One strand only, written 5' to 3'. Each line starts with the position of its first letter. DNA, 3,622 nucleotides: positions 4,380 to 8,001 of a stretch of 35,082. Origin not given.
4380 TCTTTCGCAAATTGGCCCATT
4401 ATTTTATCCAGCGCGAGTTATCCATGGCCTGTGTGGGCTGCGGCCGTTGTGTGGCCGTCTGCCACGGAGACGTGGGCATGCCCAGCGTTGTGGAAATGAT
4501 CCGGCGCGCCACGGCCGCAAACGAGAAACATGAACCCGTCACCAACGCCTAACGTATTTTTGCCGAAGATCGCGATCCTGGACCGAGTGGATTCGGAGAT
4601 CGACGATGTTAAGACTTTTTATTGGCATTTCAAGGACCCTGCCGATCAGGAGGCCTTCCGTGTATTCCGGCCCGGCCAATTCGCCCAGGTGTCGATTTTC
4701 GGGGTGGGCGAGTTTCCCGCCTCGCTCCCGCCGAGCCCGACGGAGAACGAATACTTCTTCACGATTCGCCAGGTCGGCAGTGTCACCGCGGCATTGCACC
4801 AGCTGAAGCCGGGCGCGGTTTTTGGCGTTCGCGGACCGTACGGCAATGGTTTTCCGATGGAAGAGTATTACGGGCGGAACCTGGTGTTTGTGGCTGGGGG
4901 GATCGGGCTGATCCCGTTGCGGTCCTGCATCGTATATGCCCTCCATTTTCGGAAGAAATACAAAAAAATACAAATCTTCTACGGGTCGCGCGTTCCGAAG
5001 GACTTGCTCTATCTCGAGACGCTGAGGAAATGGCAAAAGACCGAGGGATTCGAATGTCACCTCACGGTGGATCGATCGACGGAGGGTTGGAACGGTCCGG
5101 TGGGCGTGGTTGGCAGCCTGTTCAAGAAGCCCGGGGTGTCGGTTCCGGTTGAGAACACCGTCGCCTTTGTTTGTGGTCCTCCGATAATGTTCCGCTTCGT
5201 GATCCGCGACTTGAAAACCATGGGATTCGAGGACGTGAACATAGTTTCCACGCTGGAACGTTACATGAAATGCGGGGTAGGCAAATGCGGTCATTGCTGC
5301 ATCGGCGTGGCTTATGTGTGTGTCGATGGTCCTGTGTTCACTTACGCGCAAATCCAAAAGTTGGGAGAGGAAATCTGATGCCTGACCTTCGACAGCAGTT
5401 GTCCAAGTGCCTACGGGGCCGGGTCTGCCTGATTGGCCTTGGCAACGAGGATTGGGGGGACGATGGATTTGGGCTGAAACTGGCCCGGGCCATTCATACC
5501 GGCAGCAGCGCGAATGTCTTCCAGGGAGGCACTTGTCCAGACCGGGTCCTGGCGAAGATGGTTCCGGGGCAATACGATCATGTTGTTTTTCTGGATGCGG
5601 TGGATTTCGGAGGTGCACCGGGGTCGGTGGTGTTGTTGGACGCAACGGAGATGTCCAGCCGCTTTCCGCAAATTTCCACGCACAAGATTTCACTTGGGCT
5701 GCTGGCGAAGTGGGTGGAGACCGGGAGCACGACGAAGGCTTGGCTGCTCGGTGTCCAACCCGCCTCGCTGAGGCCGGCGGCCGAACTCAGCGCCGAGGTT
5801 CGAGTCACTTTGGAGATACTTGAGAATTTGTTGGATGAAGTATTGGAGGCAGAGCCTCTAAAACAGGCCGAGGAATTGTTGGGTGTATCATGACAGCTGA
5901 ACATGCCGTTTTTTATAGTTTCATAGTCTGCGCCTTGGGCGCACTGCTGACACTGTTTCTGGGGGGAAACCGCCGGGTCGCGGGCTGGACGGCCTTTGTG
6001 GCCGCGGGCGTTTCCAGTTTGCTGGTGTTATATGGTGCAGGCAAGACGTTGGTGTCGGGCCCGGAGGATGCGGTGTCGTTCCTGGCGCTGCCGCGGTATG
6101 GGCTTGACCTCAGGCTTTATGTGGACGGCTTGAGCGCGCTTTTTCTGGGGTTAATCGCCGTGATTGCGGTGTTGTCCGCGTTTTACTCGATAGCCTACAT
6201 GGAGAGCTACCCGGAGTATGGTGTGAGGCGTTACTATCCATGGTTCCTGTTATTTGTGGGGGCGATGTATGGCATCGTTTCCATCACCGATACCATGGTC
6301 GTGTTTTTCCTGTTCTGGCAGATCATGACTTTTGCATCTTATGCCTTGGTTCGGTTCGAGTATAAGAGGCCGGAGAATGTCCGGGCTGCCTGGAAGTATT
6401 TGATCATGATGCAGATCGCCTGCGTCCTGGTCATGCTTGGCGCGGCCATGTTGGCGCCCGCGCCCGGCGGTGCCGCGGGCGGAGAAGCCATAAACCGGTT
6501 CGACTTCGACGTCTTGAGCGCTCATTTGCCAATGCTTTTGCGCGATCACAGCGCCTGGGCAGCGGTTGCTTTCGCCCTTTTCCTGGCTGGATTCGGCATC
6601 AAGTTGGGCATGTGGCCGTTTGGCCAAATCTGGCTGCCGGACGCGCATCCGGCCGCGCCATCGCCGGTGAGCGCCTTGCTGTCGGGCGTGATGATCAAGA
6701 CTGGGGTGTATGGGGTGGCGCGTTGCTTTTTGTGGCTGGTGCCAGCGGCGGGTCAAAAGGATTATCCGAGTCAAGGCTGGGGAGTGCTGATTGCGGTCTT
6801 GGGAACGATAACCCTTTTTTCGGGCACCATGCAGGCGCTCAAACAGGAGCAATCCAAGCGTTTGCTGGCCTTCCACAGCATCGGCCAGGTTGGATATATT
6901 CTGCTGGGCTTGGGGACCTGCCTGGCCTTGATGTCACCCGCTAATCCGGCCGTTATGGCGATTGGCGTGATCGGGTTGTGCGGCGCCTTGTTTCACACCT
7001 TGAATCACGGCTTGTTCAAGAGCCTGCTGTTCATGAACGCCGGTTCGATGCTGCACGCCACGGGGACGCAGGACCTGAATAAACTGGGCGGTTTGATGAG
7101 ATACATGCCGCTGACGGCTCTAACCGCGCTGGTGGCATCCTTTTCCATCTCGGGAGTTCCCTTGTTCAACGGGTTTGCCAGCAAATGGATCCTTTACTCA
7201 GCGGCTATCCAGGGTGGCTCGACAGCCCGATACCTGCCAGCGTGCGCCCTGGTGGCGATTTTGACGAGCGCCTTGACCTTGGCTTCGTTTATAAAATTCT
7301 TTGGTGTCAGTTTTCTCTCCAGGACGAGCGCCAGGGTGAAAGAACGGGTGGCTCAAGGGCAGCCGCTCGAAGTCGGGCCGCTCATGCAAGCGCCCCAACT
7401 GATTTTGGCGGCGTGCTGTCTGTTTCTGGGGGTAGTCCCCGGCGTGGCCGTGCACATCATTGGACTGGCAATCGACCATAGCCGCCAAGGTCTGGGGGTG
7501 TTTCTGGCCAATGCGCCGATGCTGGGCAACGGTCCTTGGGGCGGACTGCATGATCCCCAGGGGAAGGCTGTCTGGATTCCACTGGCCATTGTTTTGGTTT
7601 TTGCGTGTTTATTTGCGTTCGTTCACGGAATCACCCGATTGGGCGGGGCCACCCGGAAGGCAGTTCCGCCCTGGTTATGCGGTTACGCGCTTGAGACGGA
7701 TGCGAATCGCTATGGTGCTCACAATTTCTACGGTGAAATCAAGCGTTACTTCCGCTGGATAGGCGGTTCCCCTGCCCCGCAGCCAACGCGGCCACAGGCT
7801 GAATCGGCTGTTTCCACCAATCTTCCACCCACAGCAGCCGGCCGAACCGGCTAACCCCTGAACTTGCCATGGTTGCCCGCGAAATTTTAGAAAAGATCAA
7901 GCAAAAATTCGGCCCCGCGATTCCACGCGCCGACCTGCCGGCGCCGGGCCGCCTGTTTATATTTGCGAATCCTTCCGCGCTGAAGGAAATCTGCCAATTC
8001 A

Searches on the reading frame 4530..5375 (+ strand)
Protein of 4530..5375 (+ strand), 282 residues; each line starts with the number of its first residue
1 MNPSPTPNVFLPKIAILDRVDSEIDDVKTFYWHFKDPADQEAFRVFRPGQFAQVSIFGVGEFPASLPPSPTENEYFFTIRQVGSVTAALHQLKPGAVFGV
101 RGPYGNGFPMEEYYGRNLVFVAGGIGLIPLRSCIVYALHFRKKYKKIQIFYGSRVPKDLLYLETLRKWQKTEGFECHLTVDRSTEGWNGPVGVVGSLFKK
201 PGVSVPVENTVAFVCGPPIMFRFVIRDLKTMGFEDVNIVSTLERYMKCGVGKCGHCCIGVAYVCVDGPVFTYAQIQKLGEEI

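Call 4: search_protein_families(library=pfam, proteins=[window:4530-5375:+], max_evalue=0.001)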
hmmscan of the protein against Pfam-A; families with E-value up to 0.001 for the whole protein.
window:4530-5375:+ (282 aa): 2 families
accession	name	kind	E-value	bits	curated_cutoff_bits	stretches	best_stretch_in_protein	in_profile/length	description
PF00175.26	NAD_binding_1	-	2e-14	54.6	22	1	120-224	1-107/109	Oxidoreductase NAD-binding domain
PF10418.14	DHODB_Fe-S_bind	-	1.3e-11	44.5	23.9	1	243-275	1-40/41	Iron-sulfur cluster binding domain of dihydroorotate dehydrogenase B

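Call 5: search_protein_families(library=ncbifam, proteins=[window:4530-5375:+], max_evalue=0.001)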
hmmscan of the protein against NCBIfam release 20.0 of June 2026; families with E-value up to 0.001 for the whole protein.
window:4530-5375:+ (282 aa): 23 families
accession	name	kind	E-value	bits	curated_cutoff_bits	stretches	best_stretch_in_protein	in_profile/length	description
NF006220.0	PRK08345.1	subfamily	3.4e-75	253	395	1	19-275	17-287/294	cytochrome-c3 hydrogenase subunit gamma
NF040830.1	sulfhyd_ShyC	equivalog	4.4e-63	213.1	600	1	27-274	21-280/288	NAD(P)-dependent hydrogenase/sulfhydrogenase 2 subunit gamma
NF040835.1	sulfhyd_HydG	equivalog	1.9e-61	207.9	650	1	14-275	20-284/292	NADPH-dependent hydrogenase/sulfhydrogenase 1 subunit gamma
TIGR02911.1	sulfite_red_B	equivalog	3.4e-57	193.5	288.6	1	46-278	31-259/261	anaerobic sulfite reductase subunit AsrB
NF000796.0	PRK00054.1-1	equivalog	5.2e-45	153.7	224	1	16-277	7-237/254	dihydroorotate dehydrogenase electron transfer subunit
NF000798.0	PRK00054.1-3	equivalog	3.2e-20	72.8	219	1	71-275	58-242/244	dihydroorotate dehydrogenase electron transfer subunit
TIGR01941.1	nqrF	equivalog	3.8e-19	68.9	295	1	81-239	238-399/405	NADH:ubiquinone reductase (Na(+)-transporting) subunit F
NF045803.1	MethMoxFADbindMmoC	equivalog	9.1e-18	64.1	500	1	28-239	122-336/343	aromatic/alkene monooxygenase hydroxylase FAD-binding subunit MmoC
NF000799.0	PRK00054.1-4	equivalog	3.4e-17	62.4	314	1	72-273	64-254/258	dihydroorotate dehydrogenase electron transfer subunit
NF004862.0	PRK06222.1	subfamily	7.1e-16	58.5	220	1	46-273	28-246/281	sulfide/dihydroorotate dehydrogenase-like FAD/NAD-binding protein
NF009414.0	PRK12778.1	equivalog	9.8e-16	57.2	1103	1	47-275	29-248/752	bifunctional dihydroorotate dehydrogenase B NAD binding subunit/NADPH-dependent glutamate synthase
NF040810.1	BenC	equivalog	8.1e-15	54.8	430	1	37-237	125-324/333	benzoate 1,2-dioxygenase electron transfer component BenC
NF008822.0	PRK11872.1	equivalog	2e-12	46.8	402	1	45-239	136-331/341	anthranilate 1,2-dioxygenase electron transfer component AntC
NF058606.1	GlBtMonoRdsGbcB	equivalog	3e-12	46.1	500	1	20-234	21-238/362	glycine betaine monooxygenase reductase subunit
NF009805.0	PRK13289.1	equivalog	4.7e-11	42.3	432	1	23-238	165-387/399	NO-inducible flavohemoprotein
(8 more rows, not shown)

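Call 25: search_solved_structures(query=window:4530-5375:+, max_evalue=0.00001, show_alignments=2)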
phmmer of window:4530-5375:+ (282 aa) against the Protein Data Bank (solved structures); distinct sequences matched with E-value up to 0.00001: 39.
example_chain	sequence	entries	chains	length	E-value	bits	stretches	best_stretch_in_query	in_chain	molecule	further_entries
9nez_C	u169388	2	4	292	1.6e-58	201.4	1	11-275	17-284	Sulfhydrogenase 1 subunit gamma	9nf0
7qu3_A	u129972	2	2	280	2.7e-17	66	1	31-239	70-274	Na(+)-translocating NADH-quinone reductase subunit F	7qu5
7qty_A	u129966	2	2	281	4.7e-17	65.2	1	83-239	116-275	Na(+)-translocating NADH-quinone reductase subunit F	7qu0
4u9u_A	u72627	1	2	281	1.1e-15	60.7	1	82-239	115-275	Na(+)-translocating NADH-quinone reductase subunit F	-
8ad3_A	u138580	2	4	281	1.1e-15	60.7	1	82-239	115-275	Na(+)-translocating NADH-quinone reductase subunit F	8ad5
8ad4_A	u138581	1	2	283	1.1e-15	60.7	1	82-239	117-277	Na(+)-translocating NADH-quinone reductase subunit F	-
4uaj_A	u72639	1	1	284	1.1e-15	60.7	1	82-239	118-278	Na(+)-translocating NADH-quinone reductase subunit F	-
8a1t_F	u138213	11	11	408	2.2e-15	59.7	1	82-239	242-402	Na(+)-translocating NADH-quinone reductase subunit F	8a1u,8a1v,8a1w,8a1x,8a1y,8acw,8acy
7xk3_F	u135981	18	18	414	2.2e-15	59.7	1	82-239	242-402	Na(+)-translocating NADH-quinone reductase subunit F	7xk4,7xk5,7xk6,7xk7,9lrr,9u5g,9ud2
2eix_A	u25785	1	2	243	1.3e-12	50.6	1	69-234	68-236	NADH-cytochrome b5 reductase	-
2r6h_A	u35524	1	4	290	1.3e-12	50.6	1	18-232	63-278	NADH:ubiquinone oxidoreductase, Na translocating, F subunit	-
5ksw_B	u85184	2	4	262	1.6e-12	50.3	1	80-274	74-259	Dihydroorotate dehydrogenase B (NAD(+)), electron transfer subunit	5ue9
1ep1_B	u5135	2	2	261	9.2e-11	44.5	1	84-275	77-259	DIHYDROOROTATE DEHYDROGENASE B (PYRK SUBUNIT)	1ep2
1ep3_B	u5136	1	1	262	9.4e-11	44.5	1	84-275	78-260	DIHYDROOROTATE DEHYDROGENASE B (PYRK SUBUNIT)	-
7rom_A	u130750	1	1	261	4.2e-10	42.4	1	80-243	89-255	NADH-cytochrome b5 reductase 1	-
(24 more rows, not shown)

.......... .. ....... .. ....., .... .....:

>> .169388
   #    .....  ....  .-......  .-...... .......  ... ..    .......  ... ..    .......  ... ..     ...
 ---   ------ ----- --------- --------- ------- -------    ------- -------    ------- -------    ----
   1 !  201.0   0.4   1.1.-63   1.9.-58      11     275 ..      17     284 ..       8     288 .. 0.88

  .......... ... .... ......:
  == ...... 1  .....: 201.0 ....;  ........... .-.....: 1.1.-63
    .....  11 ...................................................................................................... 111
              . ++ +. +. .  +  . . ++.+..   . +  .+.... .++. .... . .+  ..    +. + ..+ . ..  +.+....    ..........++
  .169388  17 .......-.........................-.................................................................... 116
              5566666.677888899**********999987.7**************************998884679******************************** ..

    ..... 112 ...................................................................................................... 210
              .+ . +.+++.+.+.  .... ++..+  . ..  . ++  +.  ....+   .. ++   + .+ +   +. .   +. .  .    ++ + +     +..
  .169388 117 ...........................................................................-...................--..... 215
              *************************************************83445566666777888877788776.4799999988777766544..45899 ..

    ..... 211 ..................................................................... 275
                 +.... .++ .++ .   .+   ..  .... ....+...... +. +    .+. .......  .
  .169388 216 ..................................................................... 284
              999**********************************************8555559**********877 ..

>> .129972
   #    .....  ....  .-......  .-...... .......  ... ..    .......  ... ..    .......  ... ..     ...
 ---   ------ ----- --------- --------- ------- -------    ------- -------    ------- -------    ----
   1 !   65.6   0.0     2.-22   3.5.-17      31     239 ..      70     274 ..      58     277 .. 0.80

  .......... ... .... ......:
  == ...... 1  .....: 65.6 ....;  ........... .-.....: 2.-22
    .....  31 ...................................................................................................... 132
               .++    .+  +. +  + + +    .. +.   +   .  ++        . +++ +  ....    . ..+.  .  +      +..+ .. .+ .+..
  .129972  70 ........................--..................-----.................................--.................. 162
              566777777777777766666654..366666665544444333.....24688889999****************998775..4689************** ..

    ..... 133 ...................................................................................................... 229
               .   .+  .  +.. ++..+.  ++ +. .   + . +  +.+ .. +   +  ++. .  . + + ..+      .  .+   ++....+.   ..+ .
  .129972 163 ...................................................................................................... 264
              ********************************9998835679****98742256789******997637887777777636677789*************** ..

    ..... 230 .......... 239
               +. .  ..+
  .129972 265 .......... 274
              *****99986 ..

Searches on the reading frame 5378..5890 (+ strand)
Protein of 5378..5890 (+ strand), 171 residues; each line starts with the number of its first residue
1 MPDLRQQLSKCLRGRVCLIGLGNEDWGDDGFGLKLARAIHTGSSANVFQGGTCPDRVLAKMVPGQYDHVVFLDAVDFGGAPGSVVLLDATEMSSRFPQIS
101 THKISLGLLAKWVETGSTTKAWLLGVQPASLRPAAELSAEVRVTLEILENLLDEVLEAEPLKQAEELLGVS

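Call 4: search_protein_families(library=pfam, proteins=[window:5378-5890:+], max_evalue=0.001)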
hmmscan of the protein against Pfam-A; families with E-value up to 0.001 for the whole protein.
window:5378-5890:+ (171 aa): 1 family
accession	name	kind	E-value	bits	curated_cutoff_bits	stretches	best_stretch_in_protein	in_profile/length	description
PF01750.23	HycI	-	5.5e-13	49.3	23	1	34-148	6-123/130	Hydrogenase maturation protease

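Call 5: search_protein_families(library=ncbifam, proteins=[window:5378-5890:+], max_evalue=0.001)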
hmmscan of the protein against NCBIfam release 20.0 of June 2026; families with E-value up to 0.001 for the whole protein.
window:5378-5890:+ (171 aa): 7 families
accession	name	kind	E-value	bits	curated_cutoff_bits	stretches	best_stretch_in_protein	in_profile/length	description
TIGR00072.1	hydrog_prot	superfamily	9.2e-25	87.3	47.45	1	18-152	2-141/145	hydrogenase maturation protease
TIGR00142.1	hycI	equivalog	1.3e-16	60.7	119.1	1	18-157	3-143/146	hydrogenase maturation peptidase HycI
TIGR00140.1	hupD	subfamily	4.8e-13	49.3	151.8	1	17-155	2-146/151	HyaD/HybD family hydrogenase maturation endopeptidase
NF007777.0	PRK10466.1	equivalog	2.5e-10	40.3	190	1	16-158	3-151/164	HyaD/HybD family hydrogenase maturation endopeptidase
NF007616.0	PRK10264.1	equivalog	1e-08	35.1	261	1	15-107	5-101/195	hydrogenase 1 maturation protease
TIGR00130.1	frhD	equivalog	1.4e-08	35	134.95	1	15-114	4-108/153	coenzyme F420-reducing hydrogenase, FrhD protein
NF045519.1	NiFeSe_H2_mat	exception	2.4e-07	30.7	190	1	16-145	3-136/152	NiFeSe hydrogenase maturation protease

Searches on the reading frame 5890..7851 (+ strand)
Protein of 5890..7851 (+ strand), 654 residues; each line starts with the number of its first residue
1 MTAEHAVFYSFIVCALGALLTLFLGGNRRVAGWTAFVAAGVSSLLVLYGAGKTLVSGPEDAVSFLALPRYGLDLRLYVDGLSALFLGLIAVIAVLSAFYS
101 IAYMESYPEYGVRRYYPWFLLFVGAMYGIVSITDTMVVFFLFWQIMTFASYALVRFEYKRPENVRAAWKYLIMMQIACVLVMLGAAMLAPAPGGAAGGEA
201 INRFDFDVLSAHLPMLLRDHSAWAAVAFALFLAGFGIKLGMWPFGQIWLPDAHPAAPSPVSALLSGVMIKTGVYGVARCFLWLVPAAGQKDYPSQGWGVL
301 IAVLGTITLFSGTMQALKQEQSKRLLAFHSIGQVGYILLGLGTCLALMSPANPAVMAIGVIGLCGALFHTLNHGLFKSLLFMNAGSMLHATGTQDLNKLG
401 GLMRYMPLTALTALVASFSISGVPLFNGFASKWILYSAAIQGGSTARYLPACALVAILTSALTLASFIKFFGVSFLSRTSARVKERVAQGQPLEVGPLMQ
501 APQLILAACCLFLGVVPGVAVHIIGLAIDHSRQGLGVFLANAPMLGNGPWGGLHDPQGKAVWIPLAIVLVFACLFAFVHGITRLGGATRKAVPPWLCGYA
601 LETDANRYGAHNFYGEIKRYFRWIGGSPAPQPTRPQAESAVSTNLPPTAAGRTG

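Call 4: search_protein_families(library=pfam, proteins=[window:5890-7851:+], max_evalue=0.001)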
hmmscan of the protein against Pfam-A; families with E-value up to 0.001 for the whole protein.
window:5890-7851:+ (654 aa): 2 families
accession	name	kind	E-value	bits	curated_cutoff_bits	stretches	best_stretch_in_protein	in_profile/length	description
PF00361.26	Proton_antipo_M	-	9e-50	170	21.5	1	136-444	4-280/294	NADH:quinone oxidoreductase/Mrp antiporter, TM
PF00662.26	Proton_antipo_N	-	3.1e-08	33.8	24.5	1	70-115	7-50/51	NADH-Ubiquinone oxidoreductase (complex I), chain 5 N-terminus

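Call 5: search_protein_families(library=ncbifam, proteins=[window:5890-7851:+], max_evalue=0.001)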
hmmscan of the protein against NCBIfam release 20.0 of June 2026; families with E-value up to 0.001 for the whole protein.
window:5890-7851:+ (654 aa): 72 families (the best 25 are shown)
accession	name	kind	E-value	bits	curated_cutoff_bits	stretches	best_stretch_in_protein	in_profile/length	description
NF005086.0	PRK06521.1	equivalog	1e-118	397.7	667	1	2-622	3-594/669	hydrogenase 4 subunit B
NF006240.0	PRK08376.1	subfamily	5.4e-90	302.8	662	1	75-522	85-497/521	putative monovalent cation/H+ antiporter subunit D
NF006418.0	PRK08667.1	equivalog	2.5e-87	294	794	1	8-529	6-498/644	hydrogenase membrane subunit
NF009285.0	PRK12645.1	equivalog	2.4e-72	244.4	1028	1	6-523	7-499/804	Na+/H+ antiporter subunit A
TIGR00940.1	2a6301s01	subfamily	6.8e-72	242.9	920.45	1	16-522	11-494/793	monovalent cation:proton antiporter subunit A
NF006419.0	PRK08668.1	equivalog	1.5e-70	238.6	617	1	14-526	11-476/613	NADH dehydrogenase subunit M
NF009288.0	PRK12648.1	equivalog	5.9e-70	236.5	1104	1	12-522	8-476/954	monovalent cation/H+ antiporter subunit A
NF005097.0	PRK06525.1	equivalog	5.8e-63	213.3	430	1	7-488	5-452/480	hydrogenase 4 subunit D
NF009287.0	PRK12647.1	equivalog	6.3e-62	210.2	937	1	6-524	6-474/773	putative monovalent cation/H+ antiporter subunit A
TIGR01972.1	NDH_I_M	subfamily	2.3e-60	204.7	263.8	1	14-529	8-480/486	NADH-quinone oxidoreductase subunit M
NF009289.0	PRK12649.1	equivalog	1.7e-59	202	1117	1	6-524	10-492/789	putative monovalent cation/H+ antiporter subunit A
NF005141.0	PRK06590.1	equivalog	3.2e-57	194.8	556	1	11-517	9-468/615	NADH-quinone oxidoreductase subunit L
NF009286.0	PRK12646.1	equivalog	5.4e-57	193.9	1063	1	12-528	11-505/800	DUF4040 family protein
NF009310.0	PRK12668.1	equivalog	6.9e-57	193.5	564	1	7-525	6-442/584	Na(+)/H(+) antiporter subunit D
NF009284.0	PRK12644.1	equivalog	2.6e-56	191.3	962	1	30-526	25-480/975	Na+/H+ antiporter subunit A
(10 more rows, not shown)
